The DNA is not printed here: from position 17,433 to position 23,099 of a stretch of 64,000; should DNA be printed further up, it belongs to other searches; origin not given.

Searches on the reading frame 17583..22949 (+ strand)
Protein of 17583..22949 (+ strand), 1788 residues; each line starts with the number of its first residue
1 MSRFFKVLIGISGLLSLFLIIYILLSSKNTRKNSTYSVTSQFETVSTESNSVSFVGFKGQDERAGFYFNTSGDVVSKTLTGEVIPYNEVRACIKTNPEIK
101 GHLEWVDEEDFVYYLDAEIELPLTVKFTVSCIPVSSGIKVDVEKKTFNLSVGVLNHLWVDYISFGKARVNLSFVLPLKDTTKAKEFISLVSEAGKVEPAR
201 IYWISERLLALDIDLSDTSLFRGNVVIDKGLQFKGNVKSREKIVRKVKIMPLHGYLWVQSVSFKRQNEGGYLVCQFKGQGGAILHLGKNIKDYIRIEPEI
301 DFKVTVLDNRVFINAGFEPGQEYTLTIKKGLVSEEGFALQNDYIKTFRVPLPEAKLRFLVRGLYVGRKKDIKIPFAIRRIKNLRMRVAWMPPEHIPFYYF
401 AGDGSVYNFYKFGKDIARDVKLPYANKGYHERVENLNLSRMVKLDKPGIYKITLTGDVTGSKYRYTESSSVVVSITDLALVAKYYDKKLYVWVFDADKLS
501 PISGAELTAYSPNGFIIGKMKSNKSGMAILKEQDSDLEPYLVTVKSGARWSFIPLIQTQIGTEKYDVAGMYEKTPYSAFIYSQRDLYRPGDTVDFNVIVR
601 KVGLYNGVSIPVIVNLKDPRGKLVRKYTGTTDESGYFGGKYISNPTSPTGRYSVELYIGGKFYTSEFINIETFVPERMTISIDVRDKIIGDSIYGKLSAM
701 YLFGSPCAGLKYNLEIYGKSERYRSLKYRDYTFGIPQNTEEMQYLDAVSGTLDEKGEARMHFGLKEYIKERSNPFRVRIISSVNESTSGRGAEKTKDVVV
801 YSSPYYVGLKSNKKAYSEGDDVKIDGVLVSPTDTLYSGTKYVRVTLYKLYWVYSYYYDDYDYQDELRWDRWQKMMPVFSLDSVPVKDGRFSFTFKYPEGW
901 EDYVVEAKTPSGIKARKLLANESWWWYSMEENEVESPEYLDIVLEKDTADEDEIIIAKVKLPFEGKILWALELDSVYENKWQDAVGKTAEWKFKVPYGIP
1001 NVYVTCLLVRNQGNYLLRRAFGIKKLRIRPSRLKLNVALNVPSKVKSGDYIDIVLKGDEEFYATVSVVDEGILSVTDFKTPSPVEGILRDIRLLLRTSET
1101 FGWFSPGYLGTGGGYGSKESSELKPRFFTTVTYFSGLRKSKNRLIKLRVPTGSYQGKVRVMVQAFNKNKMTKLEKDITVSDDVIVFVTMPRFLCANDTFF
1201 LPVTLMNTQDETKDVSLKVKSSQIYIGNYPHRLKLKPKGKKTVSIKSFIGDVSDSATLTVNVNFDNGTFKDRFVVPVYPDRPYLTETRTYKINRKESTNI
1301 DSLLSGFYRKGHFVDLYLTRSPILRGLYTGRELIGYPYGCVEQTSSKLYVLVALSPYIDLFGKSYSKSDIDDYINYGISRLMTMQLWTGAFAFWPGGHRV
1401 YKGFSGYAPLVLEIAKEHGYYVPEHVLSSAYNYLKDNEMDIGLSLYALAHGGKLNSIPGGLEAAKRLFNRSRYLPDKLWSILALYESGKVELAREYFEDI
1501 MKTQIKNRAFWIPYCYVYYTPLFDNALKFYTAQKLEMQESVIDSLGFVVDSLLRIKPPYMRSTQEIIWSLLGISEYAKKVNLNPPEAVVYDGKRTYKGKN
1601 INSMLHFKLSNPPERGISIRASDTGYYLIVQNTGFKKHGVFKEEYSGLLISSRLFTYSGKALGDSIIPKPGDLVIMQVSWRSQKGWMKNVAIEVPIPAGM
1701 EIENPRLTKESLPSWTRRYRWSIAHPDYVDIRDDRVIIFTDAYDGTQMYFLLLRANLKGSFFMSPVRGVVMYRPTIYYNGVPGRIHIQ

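Call 65: search_protein_families(library=pfam, proteins=[window:17583-22949:+], max_evalue=0.00001)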
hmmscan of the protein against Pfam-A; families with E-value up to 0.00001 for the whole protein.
window:17583-22949:+ (1788 aa): 6 families
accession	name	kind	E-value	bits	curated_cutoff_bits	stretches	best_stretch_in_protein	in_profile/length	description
PF17973.7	bMG10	-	3.4e-17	63.3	26.2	1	1647-1774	1-130/131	Bacterial Alpha-2-macroglobulin MG10 domain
PF01835.25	MG2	-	2.9e-15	56.8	32.8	1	578-656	2-80/96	MG2 domain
PF17972.7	bMG5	-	6.8e-14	52.8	26.5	1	676-798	1-123/127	Bacterial Alpha-2-macroglobulin MG5 domain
PF11974.14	bMG3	-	3.6e-13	49.8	34.9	1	475-569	1-100/103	Bacterial alpha-2-macroglobulin MG3 domain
PF07703.20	A2M_BRD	-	6.3e-08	33.5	22.7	1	940-1074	1-139/140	Alpha-2-macroglobulin bait region domain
PF00207.28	A2M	-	6.9e-06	26.2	21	0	1156-1218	27-91/92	Alpha-2-macroglobulin family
